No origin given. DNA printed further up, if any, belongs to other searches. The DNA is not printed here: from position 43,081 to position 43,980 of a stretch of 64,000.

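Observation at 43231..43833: Isolated AT-rich gene encoding a 200-aa protein with a GHKL ATPase N-box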

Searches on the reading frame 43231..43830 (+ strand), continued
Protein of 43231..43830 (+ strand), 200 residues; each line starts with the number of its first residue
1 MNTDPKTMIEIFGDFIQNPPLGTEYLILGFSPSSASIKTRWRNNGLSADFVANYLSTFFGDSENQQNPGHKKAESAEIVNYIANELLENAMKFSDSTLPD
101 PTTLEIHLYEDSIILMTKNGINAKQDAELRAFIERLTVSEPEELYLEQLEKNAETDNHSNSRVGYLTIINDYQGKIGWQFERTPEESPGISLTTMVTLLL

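Call 26: search_protein_families(library=pfam, proteins=[P0165, P0173, P0178, P0187, P0188, P0193, P0207, P0214, P0125, P0137], max_evalue=0.001)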
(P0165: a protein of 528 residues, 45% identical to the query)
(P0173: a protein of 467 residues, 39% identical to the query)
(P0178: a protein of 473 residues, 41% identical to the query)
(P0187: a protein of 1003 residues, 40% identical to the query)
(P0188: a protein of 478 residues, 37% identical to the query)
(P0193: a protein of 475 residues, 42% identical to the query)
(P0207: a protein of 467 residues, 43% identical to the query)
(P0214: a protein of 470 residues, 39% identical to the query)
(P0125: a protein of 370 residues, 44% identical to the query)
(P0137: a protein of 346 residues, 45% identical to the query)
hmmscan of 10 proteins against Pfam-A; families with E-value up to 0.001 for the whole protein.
P0165 (528 aa): 3 families
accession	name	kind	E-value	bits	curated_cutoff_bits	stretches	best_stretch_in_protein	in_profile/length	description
PF00990.26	GGDEF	-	3.3e-49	167.2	23.8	1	164-324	1-161/161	Diguanylate cyclase, GGDEF domain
PF19788.4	DUF6272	-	3.2e-06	27.3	26.6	1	404-515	8-130/134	Family of unknown function (DUF6272)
PF04413.22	Glycos_transf_N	-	0.00035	20.6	23.9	0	75-109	32-66/179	3-Deoxy-D-manno-octulosonic-acid transferase (kdotransferase)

P0173 (467 aa): 2 families
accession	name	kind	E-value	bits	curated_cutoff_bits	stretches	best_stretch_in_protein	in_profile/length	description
PF00990.26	GGDEF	-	2.7e-45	154.5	23.8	1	106-264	2-160/161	Diguanylate cyclase, GGDEF domain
PF19788.4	DUF6272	-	8.4e-06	25.9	26.6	1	354-456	17-131/134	Family of unknown function (DUF6272)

P0178 (473 aa): 3 families
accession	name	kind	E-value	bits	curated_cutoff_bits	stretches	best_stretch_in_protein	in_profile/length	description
PF00990.26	GGDEF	-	5.6e-49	166.5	23.8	1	107-266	1-160/161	Diguanylate cyclase, GGDEF domain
PF19788.4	DUF6272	-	6.5e-07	29.5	26.6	1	347-465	8-133/134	Family of unknown function (DUF6272)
PF24898.2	GGDEF_GdpP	-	2.8e-05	24.8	30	1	144-275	1-123/126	Cyclic-di-AMP phosphodiesterase GdpP-like, GGDEF domain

P0187 (1003 aa): 2 families
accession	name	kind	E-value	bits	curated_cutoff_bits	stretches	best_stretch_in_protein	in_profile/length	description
PF05226.16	CHASE2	-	1.4e-58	198.9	26.3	1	29-382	3-254/257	CHASE2 domain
PF07228.17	SpoIIE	-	1.5e-38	133.1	25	1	546-739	3-191/192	Stage II sporulation protein E (SpoIIE)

P0188 (478 aa): 2 families
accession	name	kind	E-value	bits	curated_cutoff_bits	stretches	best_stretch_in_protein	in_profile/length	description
PF00990.26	GGDEF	-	1.3e-48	165.2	23.8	1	116-276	2-161/161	Diguanylate cyclase, GGDEF domain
PF19788.4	DUF6272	-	1.3e-07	31.8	26.6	1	354-467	9-131/134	Family of unknown function (DUF6272)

P0193 (475 aa): 1 family
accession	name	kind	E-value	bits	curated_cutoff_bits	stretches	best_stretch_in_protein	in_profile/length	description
PF00990.26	GGDEF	-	5.3e-49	166.5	23.8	1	97-259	1-161/161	Diguanylate cyclase, GGDEF domain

P0207 (467 aa): 2 families
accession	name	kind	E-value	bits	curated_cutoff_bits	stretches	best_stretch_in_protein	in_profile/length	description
PF00990.26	GGDEF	-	1.9e-45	154.9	23.8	1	104-264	2-161/161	Diguanylate cyclase, GGDEF domain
PF19788.4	DUF6272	-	1.2e-05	25.4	26.6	1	341-455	6-130/134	Family of unknown function (DUF6272)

P0214 (470 aa): 2 families
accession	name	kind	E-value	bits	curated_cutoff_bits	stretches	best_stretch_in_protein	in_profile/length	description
PF00990.26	GGDEF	-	1e-50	172.1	23.8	1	110-269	3-161/161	Diguanylate cyclase, GGDEF domain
PF19788.4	DUF6272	-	0.00028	21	26.6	1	347-458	8-129/134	Family of unknown function (DUF6272)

P0125 (370 aa): 4 families
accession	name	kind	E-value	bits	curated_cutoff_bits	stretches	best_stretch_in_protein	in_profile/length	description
PF00805.28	Pentapeptide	-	1.7e-38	130.2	20.2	4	90-129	1-40/40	Pentapeptide repeats (8 copies)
PF13599.13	Pentapeptide_4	-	4.4e-20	72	38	3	69-137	10-78/78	Pentapeptide repeat region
PF13576.12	Pentapeptide_3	-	4.7e-11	43.2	27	1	83-125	2-47/48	Pentapeptide repeats (9 copies)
PF19788.4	DUF6272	-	2.6e-05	24.4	26.6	1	244-351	10-125/134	Family of unknown function (DUF6272)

P0137 (346 aa): 1 family
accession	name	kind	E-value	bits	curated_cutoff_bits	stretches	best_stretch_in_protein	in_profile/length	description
PF19788.4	DUF6272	-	3.5e-07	30.4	26.6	1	218-327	11-129/134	Family of unknown function (DUF6272)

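Call 27: find_related_loci(query=A1, collection=genome_contigs, flank=6000)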
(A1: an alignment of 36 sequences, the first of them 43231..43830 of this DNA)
Query A1 (200 aa) in genome_contigs; peptide patterns used: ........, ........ (x = any residue, [..] = any of these).
599 stretches matched a pattern (row limit reached: there are more); 506 encode a relative of the query (tblastn E <= 1e-3); the best 80 are kept; 80 distinct loci.
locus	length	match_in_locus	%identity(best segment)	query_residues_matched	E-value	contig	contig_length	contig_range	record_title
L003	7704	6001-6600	84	1-200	1e-112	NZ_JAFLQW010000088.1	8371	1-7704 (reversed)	Phormidium pseudopriestleyi FRX01 c_000000083936, whole genome shotgun sequence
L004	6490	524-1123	85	1-200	5e-112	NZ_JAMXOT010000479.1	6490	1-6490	Oscillatoria sp. HE19RPO 2313, whole genome shotgun sequence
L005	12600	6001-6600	83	1-200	5e-109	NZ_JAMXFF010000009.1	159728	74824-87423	Laspinema palackyanum D2a NODE_10_length_159728_cov_63.399227, whole genome shotgun sequence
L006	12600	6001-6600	82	1-200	1e-107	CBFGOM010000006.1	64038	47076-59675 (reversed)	MAG TPA_asm: uncultured Oscillatoriaceae bacterium isolate SRR29873479_metabat2_16 genome assembly, contig: ERZ27315265.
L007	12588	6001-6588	78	5-200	6e-101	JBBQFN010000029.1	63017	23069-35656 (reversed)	MAG: Cyanophyceae cyanobacterium isolate Co_metawrap_1029 Cmw_1029_k141_2850387_length_63017_cov_44.9944, whole genome s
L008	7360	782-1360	54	8-200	1e-64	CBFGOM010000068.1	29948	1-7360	MAG TPA_asm: uncultured Oscillatoriaceae bacterium isolate SRR29873479_metabat2_16 genome assembly, contig: ERZ27315265.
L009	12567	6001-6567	54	8-196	6e-63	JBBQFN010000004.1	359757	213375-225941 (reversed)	MAG: Cyanophyceae cyanobacterium isolate Co_metawrap_1029 Cmw_1029_k141_19693676_length_359757_cov_43.9995, whole genome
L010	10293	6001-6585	53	8-200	1e-62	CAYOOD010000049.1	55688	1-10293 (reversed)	MAG TPA_asm: uncultured bacterium isolate binchicken_co135_64 genome assembly, contig: NODE_1260_length_55688_cov_26.128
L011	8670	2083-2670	52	5-200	2e-62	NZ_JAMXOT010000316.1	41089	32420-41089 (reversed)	Oscillatoria sp. HE19RPO 439, whole genome shotgun sequence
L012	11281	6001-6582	51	7-200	2e-62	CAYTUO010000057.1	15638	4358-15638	MAG TPA_asm: uncultured Pleurocapsa sp. isolate binchicken_co274_59 genome assembly, contig: NODE_9544_length_15638_cov_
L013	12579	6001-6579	53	8-200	2e-62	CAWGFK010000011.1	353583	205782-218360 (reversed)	MAG: uncultured cyanobacterium isolate MFD01721.bin.1.50 genome assembly, contig: contig_20466, whole genome shotgun seq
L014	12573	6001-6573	49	8-198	4e-62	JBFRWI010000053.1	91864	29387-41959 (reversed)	MAG: Hormoscilla sp. isolate 05_out_wi_sediment_bin.26 05outWiSedB26_c_000000652692, whole genome shotgun sequence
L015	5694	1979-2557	53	8-200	1e-61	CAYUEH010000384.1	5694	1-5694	MAG TPA_asm: uncultured Laspinema sp. isolate binchicken_co405_170 genome assembly, contig: NODE_21806_length_5694_cov_1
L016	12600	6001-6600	50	2-200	4e-61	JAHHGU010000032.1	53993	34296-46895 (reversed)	MAG: Aphanothece sp. CMT-3BRIN-NPC111 scaffold_131_c1, whole genome shotgun sequence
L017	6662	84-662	50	6-198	2e-61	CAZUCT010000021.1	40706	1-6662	MAG TPA_asm: uncultured bacterium isolate SRP141376_co3_269 genome assembly, contig: NODE_2415_length_40706_cov_66.23192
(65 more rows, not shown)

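Call 30: predict_structure(alignment_id=A1)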
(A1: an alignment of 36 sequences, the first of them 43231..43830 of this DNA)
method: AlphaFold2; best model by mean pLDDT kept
length: 200 residues; sequences in the alignment: 36
mean_pLDDT: 77.6   pTM: 0.78
mean pLDDT of the five models: 77.6, 77.2, 76.1, 76.1, 75.8
residues with pLDDT >= 90: 48; 70-90: 94; 50-70: 44; < 50: 14
segments of 3 or more residues with pLDDT < 50: 1-3, 62-70
pLDDT, mean of each block of 10 residues (from residue 1): 62 89 80 67 59 66 46 71 84 78 87 90 88 91 89 66 82 93 72 91
secondary structure, 60 per line:
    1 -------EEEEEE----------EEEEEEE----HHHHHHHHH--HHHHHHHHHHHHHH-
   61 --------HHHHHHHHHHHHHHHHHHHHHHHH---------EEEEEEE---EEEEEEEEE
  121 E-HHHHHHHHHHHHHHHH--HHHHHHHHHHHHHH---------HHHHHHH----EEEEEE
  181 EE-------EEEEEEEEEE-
elements in order: E8-13 E24-30 H35-43 H46-59 H69-92 E102-108 E112-121 H123-138 H141-154 H164-170 E175-182 E190-199

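Call 34: fold_search(model_id=the predicted structure, library=pdb)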
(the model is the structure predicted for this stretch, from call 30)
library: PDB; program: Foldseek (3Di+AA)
matches with E <= 10: 716; with E <= 0.001: 5
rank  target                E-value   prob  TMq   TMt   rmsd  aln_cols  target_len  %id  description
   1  8ih8_D                5.9e-05  1.00  0.41  0.59   5.8       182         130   14  anti-sigmaF factor and Anti-sigmaF factor antagonist complex(usfx-RsfB) (released 2024-02-28)
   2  1til_E                1.8e-04  1.00  0.41  0.55   7.9       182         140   15  Crystal Structures of the ADP and ATP bound forms of the Bacillus Anti-sigma factor SpoIIAB in complex with the Anti-a (released 2004-06-15)
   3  8ih8_C                2.7e-04  1.00  0.44  0.65   6.2       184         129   12  anti-sigmaF factor and Anti-sigmaF factor antagonist complex(usfx-RsfB) (released 2024-02-28)
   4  1l0o_A                3.7e-04  1.00  0.41  0.55   6.9       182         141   14  Crystal Structure of the Bacillus stearothermophilus Anti-Sigma Factor SpoIIAB with the Sporulation Sigma Factor Sigma (released 2002-04-03)
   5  1th8_A                7.7e-04  1.00  0.41  0.58   7.0       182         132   13  Crystal Structures of the ADP and ATP bound forms of the Bacillus Anti-sigma factor SpoIIAB in complex with the Anti-a (released 2004-06-15)
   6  1tid_A                1.4e-03  1.00  0.44  0.60   6.9       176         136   13  Crystal Structures of the ADP and ATP bound forms of the Bacillus Anti-sigma factor SpoIIAB in complex with the Anti-a (released 2004-06-15)
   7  8jzt_B                1.9e-03  1.00  0.46  0.65   5.8       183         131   10  The sigF and anti-sigma factor complex (released 2024-10-16)
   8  8jzt_F                3.3e-03  1.00  0.44  0.63   5.6       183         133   12  The sigF and anti-sigma factor complex (released 2024-10-16)
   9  6m36_E                3.3e-03  1.00  0.30  0.54   6.6       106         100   10  The crystal structure of B. subtilis RsbV/RsbW complex in the monoclinic crystal form (released 2020-07-15)
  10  6m36_G                3.3e-03  1.00  0.35  0.61   6.3       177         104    8  The crystal structure of B. subtilis RsbV/RsbW complex in the monoclinic crystal form (released 2020-07-15)
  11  6m36_A                3.5e-03  1.00  0.39  0.68   5.1       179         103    8  The crystal structure of B. subtilis RsbV/RsbW complex in the monoclinic crystal form (released 2020-07-15)
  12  6m37_C                4.5e-03  1.00  0.30  0.48   3.8        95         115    9  The crystal structure of B. subtilis RsbV/RsbW complex in the hexagonal crystal form (released 2020-07-15)
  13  8jzt_D                5.1e-03  1.00  0.33  0.49   4.5       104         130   12  The sigF and anti-sigma factor complex (released 2024-10-16)
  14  6m37_A                5.8e-03  1.00  0.37  0.60   6.2       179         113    8  The crystal structure of B. subtilis RsbV/RsbW complex in the hexagonal crystal form (released 2020-07-15)
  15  6m36_I                1.4e-02  0.99  0.34  0.59   8.4       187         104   11  The crystal structure of B. subtilis RsbV/RsbW complex in the monoclinic crystal form (released 2020-07-15)
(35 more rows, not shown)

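Call 47: search_protein_families(library=ncbifam, proteins=[L001:10941-11288:+, L001:11484-12605:+, P0020], max_evalue=0.01)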
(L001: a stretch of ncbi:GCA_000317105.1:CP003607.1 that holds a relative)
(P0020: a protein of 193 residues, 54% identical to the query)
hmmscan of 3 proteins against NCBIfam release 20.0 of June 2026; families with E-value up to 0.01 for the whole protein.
L001:10941-11288:+ (115 aa): 4 families
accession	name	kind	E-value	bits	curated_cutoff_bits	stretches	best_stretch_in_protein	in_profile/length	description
NF047705.1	slr1659_superfam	superfamily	3.3e-50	169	100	1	2-112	1-111/111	slr1659 superfamily regulator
TIGR00377.1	ant_ant_sig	superfamily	5.1e-06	26.3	53.45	1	39-106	32-99/108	anti-sigma factor antagonist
NF033618.0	mlaB_1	equivalog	0.00085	19.7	90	1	23-107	9-92/94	lipid asymmetry maintenance protein MlaB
TIGR02886.1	spore_II_AA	equivalog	0.0014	18.6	114.75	1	40-89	29-79/106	anti-sigma F factor antagonist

L001:11484-12605:+ (373 aa): 79 families (the best 25 are shown)
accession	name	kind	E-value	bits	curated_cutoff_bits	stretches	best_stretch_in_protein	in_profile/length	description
TIGR02956.1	TMAO_torS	equivalog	4.6e-79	266.6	676.5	2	34-235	403-606/967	TMAO reductase system sensor histidine kinase/response regulator TorS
NF008318.0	PRK11107.1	equivalog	1.8e-65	221.6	890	2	71-233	273-433/920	two-component sensor histidine kinase BarA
NF041947.1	LuxQ_Vibrio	equivalog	1.4e-63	215.1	1200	2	65-234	444-613/843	quorum-sensing autoinducer 2 sensor kinase/phosphatase LuxQ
NF008302.0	PRK11091.1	equivalog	1.9e-62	211.5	838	2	79-236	271-426/779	aerobic respiration two-component sensor histidine kinase ArcB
NF011874.0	PRK15347.1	equivalog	2.1e-57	194.9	852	2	75-233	382-538/921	two component system sensor kinase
NF038297.2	hybrid_HK_HrmK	equivalog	1.1e-54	186.2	725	2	38-234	187-378/607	hybrid histidine kinase/response regulator HrmK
NF008543.0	PRK11466.1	equivalog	2.9e-54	184.3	982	2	43-243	396-595/914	TMAO reductase system sensor histidine kinase/response regulator TorS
NF046044.1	PnpS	equivalog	7.5e-53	179.9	400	1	34-348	112-389/390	two-component system histidine kinase PnpS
NF008099.0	PRK10841.1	equivalog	1.6e-47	161.9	920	2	74-234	453-611/949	two-component system sensor histidine kinase RcsC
NF045901.1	HisKinLetSLeg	equivalog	1.6e-46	158.8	1650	2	37-232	246-432/906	two-component system sensor histidine kinase LetS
TIGR02966.1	phoR_proteo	equivalog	2.2e-41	142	334.2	2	41-227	65-248/333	phosphate regulon sensor histidine kinase PhoR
NF047874.1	MASE3_PAS_HK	subfamily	2.7e-41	142.1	560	2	275-354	549-629/655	MASE3 domain-containing sensor histidine kinase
NF033092.0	HK_WalK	equivalog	2.4e-39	135.4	725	2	88-231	369-512/594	cell wall metabolism sensor histidine kinase WalK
NF041832.1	near_NosP_CTERM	subfamily_domain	1.2e-38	133.1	400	2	85-229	1-141/370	NahK/ErcS family hybrid sensor histidine kinase/response regulator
NF045911.1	TCSHisKinNblS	equivalog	1.4e-38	132.6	1000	1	49-350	343-620/621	two-component system sensor histidine kinase NblS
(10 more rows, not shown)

P0020 (193 aa): 3 families
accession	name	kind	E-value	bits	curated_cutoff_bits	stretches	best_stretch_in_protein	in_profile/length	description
NF052618.1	slr1658_cyano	equivalog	2.5e-83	278.4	200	1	3-191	1-189/191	slr1658 family protein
NF047703.1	slr1658_superfam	superfamily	2.6e-73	245.4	100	1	5-191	1-185/185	slr1658 superfamily regulator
NF038262.1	SiaB_fam_kinase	subfamily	1.7e-05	24.5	85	1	96-184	82-172/177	SiaB family protein kinase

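Call 48: search_protein_families(library=pfam, proteins=[L001:10941-11288:+, L001:11484-12605:+, P0020], max_evalue=0.01)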
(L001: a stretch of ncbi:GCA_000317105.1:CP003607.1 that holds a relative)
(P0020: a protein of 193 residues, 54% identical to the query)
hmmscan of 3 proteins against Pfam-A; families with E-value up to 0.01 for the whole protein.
L001:10941-11288:+ (115 aa): 2 families
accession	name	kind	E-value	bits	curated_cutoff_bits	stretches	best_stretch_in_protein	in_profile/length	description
PF01740.26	STAS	-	7.3e-06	26.1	22.6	1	39-88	29-78/106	STAS domain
PF09345.15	SiaC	-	0.0049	17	24.5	1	15-80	14-79/120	SiaC family regulatory phosphoprotein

L001:11484-12605:+ (373 aa): 3 families
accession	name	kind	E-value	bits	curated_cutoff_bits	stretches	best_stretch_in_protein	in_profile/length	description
PF02518.31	HATPase_c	-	1.6e-26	93.3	26.4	1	204-351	1-110/111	Histidine kinase-, DNA gyrase B-, and HSP90-like ATPase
PF00512.31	HisKA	-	2.1e-22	79.4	26.9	1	90-156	1-65/66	His Kinase A (phospho-acceptor) domain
PF21774.3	NagJ_C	-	0.0056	17.8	28.3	1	22-99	3-78/114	Hyaluronidase post-catalytic domain-like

P0020 (193 aa): 1 family
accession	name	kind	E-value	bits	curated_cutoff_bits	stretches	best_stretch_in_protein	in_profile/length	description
PF19788.4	DUF6272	-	1.1e-06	28.8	26.6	1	63-181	6-132/134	Family of unknown function (DUF6272)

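Call 50: search_solved_structures(query=A5, max_evalue=10, show_alignments=3)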
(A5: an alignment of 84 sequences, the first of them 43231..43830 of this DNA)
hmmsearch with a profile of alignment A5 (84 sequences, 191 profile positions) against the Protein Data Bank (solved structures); distinct sequences matched with E-value up to 10: 4.
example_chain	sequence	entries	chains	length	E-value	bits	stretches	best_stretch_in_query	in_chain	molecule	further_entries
4o92_A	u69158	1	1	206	0.14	14.8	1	26-139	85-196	Glutathione S-transferase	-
6kko_A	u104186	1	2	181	0.16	14.6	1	87-173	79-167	Putative serine phosphatase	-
9b42_J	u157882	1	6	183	0.61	12.7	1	16-81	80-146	gp30 Gateway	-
8fvh_M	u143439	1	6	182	0.63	12.7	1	16-81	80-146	E217 gateway protein gp29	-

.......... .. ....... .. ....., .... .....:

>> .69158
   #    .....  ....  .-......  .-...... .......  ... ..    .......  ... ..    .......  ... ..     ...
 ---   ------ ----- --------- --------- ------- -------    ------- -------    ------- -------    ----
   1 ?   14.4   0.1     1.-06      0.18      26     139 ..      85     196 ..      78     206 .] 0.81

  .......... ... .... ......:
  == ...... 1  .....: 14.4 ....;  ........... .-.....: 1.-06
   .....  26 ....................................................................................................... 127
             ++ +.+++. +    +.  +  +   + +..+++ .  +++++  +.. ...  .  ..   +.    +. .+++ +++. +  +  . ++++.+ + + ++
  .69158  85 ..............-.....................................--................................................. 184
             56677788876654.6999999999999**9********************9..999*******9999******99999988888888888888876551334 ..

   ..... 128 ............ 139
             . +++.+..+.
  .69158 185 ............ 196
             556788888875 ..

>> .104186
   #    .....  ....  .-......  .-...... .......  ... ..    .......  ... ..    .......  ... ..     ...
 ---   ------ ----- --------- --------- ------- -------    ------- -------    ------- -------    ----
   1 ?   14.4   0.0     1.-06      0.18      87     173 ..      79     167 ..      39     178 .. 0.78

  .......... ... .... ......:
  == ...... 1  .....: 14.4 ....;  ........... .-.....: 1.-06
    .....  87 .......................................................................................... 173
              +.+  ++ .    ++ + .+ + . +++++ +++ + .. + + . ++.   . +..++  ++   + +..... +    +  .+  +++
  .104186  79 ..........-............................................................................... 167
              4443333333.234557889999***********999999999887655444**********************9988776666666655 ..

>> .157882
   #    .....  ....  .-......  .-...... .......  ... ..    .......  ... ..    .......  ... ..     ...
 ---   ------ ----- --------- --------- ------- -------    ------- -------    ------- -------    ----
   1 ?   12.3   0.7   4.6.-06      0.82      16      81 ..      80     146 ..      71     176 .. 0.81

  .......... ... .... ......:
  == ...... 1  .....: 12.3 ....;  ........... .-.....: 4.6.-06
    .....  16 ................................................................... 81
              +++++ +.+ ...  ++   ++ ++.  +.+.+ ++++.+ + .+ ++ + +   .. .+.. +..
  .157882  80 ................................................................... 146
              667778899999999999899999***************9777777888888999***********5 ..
